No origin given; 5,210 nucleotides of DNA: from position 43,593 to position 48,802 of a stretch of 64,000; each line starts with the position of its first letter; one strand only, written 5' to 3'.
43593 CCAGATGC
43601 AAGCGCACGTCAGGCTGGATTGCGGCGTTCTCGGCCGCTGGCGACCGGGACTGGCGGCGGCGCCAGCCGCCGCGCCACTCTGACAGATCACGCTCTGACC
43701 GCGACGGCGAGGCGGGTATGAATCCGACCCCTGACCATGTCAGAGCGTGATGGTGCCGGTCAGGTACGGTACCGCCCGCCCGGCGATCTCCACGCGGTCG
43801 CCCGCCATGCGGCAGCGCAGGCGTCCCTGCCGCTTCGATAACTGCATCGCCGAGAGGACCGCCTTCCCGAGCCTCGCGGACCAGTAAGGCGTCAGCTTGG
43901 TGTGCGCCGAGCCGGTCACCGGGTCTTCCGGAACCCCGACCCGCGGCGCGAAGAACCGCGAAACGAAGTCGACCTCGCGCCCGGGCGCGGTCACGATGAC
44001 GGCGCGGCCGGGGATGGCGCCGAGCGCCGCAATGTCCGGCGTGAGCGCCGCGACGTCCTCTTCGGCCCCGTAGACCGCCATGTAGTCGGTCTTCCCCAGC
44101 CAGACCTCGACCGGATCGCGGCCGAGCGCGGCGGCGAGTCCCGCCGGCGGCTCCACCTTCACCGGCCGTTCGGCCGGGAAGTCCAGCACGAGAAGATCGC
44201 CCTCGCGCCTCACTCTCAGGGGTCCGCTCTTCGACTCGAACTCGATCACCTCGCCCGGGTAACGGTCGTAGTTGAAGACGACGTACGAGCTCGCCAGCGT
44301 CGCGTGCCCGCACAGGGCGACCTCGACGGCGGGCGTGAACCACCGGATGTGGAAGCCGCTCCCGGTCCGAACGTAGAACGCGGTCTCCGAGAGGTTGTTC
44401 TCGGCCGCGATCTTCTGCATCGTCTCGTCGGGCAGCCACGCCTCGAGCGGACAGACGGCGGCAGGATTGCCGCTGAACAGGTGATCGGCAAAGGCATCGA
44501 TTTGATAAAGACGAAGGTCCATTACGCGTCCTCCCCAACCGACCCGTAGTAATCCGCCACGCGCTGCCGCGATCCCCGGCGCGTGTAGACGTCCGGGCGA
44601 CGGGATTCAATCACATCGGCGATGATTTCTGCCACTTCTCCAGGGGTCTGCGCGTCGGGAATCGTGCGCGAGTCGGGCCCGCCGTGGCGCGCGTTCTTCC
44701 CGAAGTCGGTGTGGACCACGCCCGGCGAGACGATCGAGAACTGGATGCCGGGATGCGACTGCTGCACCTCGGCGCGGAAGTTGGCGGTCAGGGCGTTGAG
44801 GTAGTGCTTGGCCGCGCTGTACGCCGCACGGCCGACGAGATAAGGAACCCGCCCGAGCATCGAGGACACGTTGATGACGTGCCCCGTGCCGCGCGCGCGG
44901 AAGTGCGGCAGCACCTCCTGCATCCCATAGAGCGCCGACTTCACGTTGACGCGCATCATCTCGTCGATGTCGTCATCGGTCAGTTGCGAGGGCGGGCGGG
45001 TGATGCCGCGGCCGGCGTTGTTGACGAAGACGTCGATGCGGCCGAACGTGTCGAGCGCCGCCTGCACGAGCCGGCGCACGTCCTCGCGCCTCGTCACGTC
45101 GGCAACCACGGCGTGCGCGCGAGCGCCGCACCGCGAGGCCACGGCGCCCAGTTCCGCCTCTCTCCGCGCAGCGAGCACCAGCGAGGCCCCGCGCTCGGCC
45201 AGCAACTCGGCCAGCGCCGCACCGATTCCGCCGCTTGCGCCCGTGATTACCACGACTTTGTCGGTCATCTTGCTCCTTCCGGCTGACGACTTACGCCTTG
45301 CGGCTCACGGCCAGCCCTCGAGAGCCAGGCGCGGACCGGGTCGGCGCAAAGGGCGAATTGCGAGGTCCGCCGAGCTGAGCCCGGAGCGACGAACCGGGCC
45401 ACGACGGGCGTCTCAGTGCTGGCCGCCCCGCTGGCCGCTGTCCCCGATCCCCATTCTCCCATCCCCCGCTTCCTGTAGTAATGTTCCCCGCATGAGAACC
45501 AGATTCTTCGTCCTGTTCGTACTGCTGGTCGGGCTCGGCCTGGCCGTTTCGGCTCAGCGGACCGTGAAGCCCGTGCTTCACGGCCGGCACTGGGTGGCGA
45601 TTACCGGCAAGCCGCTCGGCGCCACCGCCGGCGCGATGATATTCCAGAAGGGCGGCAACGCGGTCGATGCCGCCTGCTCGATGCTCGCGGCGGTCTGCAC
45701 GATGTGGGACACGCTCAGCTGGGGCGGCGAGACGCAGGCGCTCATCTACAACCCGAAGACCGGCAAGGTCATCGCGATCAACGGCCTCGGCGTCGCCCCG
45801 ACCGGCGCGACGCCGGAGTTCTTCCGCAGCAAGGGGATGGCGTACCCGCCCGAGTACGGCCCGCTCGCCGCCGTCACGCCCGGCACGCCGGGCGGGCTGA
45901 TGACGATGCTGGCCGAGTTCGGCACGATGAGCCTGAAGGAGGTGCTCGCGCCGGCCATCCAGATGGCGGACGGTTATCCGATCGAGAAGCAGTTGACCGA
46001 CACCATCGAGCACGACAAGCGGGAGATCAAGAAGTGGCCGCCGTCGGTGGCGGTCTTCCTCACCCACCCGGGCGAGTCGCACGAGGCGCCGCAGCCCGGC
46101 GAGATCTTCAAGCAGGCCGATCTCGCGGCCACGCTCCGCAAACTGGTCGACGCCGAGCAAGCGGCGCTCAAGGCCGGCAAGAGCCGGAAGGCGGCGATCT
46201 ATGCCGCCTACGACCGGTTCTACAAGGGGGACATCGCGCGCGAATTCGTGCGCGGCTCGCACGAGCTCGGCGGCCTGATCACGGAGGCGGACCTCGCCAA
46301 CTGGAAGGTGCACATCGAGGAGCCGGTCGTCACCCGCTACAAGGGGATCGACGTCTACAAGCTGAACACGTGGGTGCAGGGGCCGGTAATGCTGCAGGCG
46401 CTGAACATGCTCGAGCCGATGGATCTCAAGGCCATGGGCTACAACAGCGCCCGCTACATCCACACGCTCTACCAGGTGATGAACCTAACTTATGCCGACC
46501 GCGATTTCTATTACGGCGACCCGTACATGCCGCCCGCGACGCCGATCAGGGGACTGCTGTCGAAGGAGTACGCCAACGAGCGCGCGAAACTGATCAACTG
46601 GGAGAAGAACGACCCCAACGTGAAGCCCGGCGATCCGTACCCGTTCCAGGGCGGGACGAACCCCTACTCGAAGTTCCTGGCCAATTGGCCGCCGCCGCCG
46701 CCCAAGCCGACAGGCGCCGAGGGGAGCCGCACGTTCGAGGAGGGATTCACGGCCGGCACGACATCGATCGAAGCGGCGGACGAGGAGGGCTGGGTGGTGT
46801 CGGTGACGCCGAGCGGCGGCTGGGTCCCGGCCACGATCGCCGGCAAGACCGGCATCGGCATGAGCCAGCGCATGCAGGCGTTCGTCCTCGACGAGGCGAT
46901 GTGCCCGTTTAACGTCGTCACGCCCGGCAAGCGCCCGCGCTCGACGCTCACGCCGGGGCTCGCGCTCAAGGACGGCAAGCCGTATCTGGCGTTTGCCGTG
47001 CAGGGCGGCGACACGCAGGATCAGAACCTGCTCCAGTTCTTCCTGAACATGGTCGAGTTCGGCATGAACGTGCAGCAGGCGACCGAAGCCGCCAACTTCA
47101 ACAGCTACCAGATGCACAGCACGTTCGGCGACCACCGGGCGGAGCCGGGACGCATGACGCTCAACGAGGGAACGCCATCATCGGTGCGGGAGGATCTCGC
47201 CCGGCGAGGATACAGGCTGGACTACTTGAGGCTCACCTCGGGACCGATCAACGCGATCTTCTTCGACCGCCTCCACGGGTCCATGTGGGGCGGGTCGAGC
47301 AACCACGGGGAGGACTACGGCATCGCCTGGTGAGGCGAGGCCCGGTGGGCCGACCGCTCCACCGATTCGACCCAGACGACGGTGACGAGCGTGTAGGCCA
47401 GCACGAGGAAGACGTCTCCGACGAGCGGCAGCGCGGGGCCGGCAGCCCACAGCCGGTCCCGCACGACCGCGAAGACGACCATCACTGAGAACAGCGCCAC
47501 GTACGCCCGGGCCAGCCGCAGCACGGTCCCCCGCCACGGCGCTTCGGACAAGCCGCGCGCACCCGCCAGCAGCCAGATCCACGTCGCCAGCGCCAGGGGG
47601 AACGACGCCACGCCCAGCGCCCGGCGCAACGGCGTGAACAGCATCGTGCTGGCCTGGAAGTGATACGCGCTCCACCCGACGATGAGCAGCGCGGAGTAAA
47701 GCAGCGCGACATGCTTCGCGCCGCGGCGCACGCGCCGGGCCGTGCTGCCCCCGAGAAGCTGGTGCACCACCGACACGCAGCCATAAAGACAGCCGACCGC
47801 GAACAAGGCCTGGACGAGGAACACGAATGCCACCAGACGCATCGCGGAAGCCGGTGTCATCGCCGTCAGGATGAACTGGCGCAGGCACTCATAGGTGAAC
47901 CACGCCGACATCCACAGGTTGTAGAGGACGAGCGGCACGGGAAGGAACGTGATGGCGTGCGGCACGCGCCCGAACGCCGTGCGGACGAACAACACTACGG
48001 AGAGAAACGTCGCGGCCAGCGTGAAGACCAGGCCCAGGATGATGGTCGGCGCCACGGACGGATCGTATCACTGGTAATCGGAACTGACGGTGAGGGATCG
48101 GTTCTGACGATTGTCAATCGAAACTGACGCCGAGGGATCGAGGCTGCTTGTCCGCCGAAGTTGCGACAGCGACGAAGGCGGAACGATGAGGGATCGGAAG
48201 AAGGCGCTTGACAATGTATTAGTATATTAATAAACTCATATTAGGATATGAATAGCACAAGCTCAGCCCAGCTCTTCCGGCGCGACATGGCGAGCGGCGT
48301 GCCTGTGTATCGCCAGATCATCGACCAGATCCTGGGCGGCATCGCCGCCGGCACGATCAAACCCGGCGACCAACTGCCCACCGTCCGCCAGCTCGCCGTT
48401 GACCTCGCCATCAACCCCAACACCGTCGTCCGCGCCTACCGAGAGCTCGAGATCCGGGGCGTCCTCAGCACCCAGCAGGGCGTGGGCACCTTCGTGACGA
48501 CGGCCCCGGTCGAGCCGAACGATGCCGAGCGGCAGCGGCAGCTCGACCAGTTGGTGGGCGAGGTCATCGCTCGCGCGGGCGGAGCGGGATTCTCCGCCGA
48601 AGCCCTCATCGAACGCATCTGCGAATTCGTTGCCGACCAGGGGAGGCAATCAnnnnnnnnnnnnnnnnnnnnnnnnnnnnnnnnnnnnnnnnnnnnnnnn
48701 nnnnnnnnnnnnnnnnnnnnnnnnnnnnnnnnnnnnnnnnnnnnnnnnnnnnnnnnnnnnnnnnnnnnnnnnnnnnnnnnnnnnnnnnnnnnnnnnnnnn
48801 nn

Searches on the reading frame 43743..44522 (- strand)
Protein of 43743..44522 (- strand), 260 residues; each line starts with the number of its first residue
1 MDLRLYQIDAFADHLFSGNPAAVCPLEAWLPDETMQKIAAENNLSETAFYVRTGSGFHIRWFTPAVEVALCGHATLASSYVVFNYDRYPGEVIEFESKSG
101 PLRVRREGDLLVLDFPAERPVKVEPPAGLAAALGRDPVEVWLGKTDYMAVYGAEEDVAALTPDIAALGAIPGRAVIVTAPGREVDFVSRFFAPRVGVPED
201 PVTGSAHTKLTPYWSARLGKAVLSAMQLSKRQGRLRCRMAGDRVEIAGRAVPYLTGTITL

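Call 24: search_protein_families(library=pfam, proteins=[window:43743-44522:-], max_evalue=0.00001)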
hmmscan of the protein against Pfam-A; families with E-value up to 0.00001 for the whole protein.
window:43743-44522:- (260 aa): 1 family
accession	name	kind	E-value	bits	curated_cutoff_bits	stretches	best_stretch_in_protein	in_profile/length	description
PF02567.21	PhzC-PhzF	-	2.8e-54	184.9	27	1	8-255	1-280/281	Phenazine biosynthesis-like protein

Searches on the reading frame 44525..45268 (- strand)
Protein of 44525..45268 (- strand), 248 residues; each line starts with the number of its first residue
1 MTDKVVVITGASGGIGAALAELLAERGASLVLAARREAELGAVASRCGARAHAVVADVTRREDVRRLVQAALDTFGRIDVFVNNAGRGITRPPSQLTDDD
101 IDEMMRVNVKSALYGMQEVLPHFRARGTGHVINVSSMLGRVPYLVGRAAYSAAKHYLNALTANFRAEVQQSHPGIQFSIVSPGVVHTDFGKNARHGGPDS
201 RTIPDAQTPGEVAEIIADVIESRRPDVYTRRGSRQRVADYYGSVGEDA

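Call 24: search_protein_families(library=pfam, proteins=[window:44525-45268:-], max_evalue=0.00001)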
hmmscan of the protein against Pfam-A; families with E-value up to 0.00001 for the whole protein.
window:44525-45268:- (248 aa): 5 families
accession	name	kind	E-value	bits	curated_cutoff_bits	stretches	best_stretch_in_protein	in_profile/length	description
PF00106.31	adh_short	-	2.1e-52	177.9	26.6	1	4-194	1-191/195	short chain dehydrogenase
PF13561.12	adh_short_C2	-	3.9e-35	122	27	1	10-195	1-186/236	Enoyl-(Acyl carrier protein) reductase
PF08659.16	KR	-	1.5e-18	67.8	22.6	1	6-167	3-166/180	KR domain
PF13460.12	NAD_binding_10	-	9.1e-13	48.9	27.2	1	10-221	1-182/184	NAD(P)H-binding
PF01370.27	Epimerase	-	5.9e-09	36.1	20.9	1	6-183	1-176/240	NAD dependent epimerase/dehydratase family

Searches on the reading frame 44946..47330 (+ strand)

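Call 24: search_protein_families(library=pfam, proteins=[window:44946-47330:+], max_evalue=0.00001)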
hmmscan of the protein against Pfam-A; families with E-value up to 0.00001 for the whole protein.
window:44946-47330:+ (795 aa): 1 family
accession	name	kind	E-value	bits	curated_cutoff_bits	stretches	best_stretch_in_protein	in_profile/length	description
PF01019.26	G_glu_transpept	-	1e-102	345.1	27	1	232-784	3-506/512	Gamma-glutamyltranspeptidase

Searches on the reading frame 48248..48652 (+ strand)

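Call 24: search_protein_families(library=pfam, proteins=[window:48248-48652:+], max_evalue=0.00001)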
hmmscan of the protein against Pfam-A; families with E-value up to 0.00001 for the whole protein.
window:48248-48652:+ (135 aa): 1 family
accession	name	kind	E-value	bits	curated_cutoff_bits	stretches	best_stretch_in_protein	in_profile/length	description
PF00392.27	GntR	-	1.5e-16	60.2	27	1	21-83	2-64/64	Bacterial regulatory proteins, gntR family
